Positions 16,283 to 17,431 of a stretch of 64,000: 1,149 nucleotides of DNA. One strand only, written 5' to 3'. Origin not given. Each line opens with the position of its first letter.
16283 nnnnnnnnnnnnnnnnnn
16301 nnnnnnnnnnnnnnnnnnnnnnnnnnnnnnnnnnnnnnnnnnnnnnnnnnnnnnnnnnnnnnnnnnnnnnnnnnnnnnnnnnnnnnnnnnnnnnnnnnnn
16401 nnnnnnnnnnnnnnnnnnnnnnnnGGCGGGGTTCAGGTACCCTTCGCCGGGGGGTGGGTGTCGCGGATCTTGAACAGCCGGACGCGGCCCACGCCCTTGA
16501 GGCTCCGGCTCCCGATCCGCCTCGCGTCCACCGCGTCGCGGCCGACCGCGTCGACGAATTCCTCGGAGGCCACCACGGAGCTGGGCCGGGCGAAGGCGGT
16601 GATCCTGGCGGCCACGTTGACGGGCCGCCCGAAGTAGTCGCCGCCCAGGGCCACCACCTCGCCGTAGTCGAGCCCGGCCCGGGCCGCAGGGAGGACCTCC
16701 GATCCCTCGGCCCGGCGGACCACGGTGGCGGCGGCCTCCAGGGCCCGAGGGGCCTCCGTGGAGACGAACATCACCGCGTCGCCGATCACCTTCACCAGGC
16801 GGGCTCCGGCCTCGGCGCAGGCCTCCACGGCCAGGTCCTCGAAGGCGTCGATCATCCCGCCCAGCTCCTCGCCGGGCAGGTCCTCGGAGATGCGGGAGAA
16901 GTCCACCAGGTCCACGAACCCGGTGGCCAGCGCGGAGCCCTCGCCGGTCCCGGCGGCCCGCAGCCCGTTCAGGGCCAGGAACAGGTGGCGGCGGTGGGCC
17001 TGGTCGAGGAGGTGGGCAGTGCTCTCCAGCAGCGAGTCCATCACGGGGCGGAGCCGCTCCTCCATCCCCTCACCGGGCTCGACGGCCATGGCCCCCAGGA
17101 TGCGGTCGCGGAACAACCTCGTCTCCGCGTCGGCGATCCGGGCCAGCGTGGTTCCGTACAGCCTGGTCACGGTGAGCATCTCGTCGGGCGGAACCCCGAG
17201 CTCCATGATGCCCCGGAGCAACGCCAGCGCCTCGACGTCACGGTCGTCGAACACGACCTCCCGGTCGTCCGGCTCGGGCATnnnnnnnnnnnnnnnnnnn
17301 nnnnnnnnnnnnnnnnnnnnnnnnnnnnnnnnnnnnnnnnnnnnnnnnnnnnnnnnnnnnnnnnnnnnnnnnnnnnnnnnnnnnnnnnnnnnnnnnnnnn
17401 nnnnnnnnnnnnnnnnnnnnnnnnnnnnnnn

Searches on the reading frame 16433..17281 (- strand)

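Call 34: search_protein_families(library=pfam, proteims=[], proteins=[window:16433-17281:-], max_evalue=0.001)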
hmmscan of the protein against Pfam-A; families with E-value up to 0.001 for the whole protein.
window:16433-17281:- (282 aa): 2 families
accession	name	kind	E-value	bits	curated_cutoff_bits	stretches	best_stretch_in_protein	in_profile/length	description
PF00211.25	Guanylate_cyc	-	3.1e-07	30.6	21.9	1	122-271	13-180/183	Adenylate and Guanylate cyclase catalytic domain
PF16701.10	Ad_Cy_reg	-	0.00025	21.4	28.6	1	3-71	89-150/186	Adenylate cyclase regulatory domain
